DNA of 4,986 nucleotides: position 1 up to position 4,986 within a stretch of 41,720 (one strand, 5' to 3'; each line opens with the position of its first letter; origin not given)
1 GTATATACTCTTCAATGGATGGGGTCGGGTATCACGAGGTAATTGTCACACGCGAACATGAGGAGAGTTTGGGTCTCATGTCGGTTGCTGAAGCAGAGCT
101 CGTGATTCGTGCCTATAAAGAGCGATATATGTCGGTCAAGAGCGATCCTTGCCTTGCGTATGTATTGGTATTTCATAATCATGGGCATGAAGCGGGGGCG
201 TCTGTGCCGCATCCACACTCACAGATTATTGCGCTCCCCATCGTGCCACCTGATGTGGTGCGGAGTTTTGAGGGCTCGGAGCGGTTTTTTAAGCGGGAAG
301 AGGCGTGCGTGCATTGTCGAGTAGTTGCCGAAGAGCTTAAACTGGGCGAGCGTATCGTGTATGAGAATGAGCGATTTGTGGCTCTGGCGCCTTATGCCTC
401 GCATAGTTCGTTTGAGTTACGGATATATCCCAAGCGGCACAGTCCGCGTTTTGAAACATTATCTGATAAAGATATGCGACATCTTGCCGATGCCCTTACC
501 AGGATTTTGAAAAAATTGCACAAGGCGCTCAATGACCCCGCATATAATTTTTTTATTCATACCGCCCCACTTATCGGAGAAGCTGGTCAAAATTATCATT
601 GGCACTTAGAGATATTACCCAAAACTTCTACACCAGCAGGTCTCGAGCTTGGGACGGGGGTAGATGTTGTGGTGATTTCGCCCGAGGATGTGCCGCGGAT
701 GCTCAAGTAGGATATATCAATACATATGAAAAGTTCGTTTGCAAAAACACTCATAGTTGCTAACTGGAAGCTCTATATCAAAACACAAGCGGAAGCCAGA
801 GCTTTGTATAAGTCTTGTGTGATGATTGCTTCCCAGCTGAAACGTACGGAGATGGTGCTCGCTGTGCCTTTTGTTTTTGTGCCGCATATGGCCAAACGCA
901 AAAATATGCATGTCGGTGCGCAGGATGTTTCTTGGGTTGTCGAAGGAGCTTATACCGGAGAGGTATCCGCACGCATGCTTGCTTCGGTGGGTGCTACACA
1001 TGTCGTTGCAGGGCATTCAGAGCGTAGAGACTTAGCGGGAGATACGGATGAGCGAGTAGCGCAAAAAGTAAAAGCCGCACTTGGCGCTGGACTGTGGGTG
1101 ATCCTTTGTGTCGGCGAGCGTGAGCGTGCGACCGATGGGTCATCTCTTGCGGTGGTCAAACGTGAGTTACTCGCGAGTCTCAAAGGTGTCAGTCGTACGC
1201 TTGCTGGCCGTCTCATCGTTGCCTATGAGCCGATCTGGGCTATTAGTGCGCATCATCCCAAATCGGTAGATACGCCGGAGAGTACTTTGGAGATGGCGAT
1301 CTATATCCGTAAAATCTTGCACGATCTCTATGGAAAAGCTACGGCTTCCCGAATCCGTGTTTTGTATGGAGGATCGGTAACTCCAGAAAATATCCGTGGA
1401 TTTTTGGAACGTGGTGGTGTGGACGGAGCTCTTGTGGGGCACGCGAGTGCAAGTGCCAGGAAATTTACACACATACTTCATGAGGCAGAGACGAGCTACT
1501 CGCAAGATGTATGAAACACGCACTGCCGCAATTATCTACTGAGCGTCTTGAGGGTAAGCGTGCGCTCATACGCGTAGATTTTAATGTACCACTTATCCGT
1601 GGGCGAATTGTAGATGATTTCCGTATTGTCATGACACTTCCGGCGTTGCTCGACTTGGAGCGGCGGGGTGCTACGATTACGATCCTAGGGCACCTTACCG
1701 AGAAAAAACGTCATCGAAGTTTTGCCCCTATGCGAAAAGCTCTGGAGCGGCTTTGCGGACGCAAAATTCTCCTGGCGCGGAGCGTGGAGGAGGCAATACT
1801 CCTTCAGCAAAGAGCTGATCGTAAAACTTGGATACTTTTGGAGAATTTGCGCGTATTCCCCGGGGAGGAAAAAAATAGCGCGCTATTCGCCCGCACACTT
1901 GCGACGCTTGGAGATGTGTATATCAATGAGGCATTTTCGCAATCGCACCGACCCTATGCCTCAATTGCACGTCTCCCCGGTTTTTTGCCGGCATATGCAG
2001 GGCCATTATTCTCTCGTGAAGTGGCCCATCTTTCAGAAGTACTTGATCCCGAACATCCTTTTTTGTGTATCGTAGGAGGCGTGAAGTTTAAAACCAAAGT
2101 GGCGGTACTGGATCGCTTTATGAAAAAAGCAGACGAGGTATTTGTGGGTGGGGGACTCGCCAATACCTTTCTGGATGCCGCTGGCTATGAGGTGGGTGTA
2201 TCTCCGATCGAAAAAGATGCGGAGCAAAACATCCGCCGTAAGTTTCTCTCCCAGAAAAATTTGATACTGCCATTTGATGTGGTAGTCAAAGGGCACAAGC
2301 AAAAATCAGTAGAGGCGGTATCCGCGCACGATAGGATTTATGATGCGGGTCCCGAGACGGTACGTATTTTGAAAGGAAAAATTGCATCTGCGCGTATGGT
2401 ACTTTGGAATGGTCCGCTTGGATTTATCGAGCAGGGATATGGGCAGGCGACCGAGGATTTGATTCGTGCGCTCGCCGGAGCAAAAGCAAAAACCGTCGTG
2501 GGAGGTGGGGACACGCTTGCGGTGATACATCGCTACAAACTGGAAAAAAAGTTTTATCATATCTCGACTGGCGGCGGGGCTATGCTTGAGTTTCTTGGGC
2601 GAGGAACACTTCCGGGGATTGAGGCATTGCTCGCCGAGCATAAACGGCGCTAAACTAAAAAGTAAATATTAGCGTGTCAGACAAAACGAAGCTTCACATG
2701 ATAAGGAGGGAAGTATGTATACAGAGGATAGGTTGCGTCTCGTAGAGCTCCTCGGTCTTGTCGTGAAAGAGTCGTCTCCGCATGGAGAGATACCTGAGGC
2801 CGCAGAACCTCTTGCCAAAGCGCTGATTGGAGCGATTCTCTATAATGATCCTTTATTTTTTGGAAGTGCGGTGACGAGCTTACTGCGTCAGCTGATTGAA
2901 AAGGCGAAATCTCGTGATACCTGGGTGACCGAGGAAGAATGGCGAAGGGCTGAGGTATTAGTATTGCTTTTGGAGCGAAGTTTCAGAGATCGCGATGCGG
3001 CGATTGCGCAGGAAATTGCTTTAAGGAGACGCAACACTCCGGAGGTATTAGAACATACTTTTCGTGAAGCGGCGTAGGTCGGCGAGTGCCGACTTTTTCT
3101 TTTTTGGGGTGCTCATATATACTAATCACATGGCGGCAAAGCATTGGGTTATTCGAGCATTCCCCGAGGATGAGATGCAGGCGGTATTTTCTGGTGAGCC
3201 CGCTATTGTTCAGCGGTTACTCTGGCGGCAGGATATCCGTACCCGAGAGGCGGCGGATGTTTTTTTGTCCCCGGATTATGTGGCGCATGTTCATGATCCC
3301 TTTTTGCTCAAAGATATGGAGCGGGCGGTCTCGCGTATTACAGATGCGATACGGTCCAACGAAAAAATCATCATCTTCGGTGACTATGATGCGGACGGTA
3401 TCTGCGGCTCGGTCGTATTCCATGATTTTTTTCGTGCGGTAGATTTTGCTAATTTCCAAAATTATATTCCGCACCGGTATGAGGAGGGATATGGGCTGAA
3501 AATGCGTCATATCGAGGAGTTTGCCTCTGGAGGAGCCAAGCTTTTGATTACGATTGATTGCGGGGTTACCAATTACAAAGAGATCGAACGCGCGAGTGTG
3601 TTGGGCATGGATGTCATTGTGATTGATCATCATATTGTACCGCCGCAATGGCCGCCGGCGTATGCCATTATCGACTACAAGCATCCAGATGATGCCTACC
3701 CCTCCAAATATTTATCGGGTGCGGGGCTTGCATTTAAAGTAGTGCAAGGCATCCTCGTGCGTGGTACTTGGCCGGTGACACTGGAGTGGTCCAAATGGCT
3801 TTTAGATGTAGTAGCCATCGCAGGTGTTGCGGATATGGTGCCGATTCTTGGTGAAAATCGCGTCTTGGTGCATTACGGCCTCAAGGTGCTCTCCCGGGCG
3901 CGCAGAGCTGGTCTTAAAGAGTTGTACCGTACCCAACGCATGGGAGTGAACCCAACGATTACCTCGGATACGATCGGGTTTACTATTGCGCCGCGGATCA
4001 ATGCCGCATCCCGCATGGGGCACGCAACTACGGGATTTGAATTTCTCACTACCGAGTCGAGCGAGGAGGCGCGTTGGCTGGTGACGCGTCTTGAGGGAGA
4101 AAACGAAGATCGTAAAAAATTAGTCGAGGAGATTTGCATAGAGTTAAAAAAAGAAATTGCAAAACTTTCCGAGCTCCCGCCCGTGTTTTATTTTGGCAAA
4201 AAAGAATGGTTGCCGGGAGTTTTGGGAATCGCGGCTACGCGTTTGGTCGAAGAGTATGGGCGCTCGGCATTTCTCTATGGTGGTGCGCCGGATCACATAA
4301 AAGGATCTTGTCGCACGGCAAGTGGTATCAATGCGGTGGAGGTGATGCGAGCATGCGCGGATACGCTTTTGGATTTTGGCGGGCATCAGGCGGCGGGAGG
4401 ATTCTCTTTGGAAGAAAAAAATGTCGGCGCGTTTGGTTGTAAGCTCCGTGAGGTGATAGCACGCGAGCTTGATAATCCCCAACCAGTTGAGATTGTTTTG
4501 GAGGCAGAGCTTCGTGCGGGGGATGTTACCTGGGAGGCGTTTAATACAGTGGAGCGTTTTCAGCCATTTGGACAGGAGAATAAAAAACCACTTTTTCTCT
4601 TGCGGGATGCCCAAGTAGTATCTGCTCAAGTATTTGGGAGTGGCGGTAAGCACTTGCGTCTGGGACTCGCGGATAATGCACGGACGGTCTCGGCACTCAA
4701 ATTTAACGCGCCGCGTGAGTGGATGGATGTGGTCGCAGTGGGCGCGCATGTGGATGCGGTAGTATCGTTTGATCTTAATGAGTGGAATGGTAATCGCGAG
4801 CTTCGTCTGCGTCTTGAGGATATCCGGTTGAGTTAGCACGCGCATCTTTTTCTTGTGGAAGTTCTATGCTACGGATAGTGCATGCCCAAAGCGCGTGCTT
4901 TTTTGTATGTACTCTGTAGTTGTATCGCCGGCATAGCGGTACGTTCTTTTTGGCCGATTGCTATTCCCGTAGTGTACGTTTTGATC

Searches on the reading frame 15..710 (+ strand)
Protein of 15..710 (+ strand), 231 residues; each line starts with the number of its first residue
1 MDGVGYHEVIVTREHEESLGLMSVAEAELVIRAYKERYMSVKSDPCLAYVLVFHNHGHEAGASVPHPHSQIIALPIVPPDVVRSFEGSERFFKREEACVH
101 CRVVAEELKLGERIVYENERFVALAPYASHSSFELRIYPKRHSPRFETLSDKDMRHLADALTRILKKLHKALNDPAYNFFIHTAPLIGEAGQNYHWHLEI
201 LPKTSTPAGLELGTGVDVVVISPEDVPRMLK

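Call 23: search_protein_families(library=pfam, proteins=[window:15-710:+], max_evalue=0.001)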
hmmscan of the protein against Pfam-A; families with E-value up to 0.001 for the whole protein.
window:15-710:+ (231 aa): 7 families
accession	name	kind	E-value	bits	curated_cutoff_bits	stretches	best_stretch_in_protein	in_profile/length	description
PF01087.27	GalP_UDP_transf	-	7.9e-13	49.7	22.1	1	12-78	118-184/184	Galactose-1-phosphate uridyl transferase, N-terminal domain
PF16268.10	DUF4921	-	7.7e-11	42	28.5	1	14-226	187-389/425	Domain of unknown function (DUF4921)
PF01230.28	HIT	-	1.4e-10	42.1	21.5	1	112-198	6-92/98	HIT domain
PF02744.22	GalP_UDP_tr_C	-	2.7e-09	37.4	29.2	1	91-199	8-118/165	Galactose-1-phosphate uridyl transferase, C-terminal domain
PF19327.4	Ap4A_phos_N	-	1.3e-06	28.5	23.1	1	4-78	101-164/177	Ap4A phosphorylase N-terminal domain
PF11969.13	DcpS_C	-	6.9e-06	27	24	1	98-202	2-101/114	Scavenger mRNA decapping enzyme C-term binding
PF16285.10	DUF4931_N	-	8.8e-05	23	24.1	1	10-74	57-121/124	Domain of unknown function (DUF4931) N-terminal domain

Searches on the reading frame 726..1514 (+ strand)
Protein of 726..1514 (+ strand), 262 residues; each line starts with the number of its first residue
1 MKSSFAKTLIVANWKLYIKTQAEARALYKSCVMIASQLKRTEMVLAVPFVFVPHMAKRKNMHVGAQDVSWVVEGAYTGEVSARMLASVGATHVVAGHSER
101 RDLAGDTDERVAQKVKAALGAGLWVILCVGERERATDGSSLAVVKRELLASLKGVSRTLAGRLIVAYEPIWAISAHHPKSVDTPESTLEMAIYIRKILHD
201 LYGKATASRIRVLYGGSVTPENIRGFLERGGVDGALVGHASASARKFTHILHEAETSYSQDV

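Call 23: search_protein_families(library=pfam, proteins=[window:726-1514:+], max_evalue=0.001)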
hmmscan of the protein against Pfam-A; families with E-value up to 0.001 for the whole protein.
window:726-1514:+ (262 aa): 1 family
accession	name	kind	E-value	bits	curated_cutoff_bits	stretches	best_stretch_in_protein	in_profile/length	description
PF00121.24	TIM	-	5e-67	226.4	20.1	1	9-253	2-244/245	Triosephosphate isomerase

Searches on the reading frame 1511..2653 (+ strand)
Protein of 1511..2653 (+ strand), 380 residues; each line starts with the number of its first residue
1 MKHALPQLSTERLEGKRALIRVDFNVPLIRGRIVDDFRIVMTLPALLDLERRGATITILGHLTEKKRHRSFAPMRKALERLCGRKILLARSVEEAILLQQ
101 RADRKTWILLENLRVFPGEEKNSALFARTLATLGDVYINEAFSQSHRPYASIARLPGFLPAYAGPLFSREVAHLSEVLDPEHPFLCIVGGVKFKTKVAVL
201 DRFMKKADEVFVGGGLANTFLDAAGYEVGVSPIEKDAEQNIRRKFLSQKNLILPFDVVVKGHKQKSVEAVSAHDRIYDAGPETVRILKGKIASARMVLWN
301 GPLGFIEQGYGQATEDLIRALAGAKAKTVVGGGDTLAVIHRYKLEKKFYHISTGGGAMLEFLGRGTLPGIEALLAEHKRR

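Call 23: search_protein_families(library=pfam, proteins=[window:1511-2653:+], max_evalue=0.001)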
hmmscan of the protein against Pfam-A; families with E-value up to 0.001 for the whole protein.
window:1511-2653:+ (380 aa): 1 family
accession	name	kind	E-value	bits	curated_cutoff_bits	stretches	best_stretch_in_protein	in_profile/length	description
PF00162.24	PGK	-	4.7e-98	329.1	27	1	12-362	5-376/379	Phosphoglycerate kinase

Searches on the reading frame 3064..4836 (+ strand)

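Call 23: search_protein_families(library=pfam, proteins=[window:3064-4836:+], max_evalue=0.001)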
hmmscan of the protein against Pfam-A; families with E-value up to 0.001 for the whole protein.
window:3064-4836:+ (590 aa): 3 families
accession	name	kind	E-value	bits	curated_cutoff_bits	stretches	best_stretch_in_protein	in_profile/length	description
PF17768.7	RecJ_OB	-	3.6e-25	88.6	27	1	480-586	2-107/107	RecJ OB domain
PF01368.27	DHH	-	3e-23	82.9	28.1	1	101-251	1-122/125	DHH family, N-terminal domain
PF02272.25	DHHA1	-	1.6e-11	45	25.9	1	374-464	4-99/102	DHHA1 domain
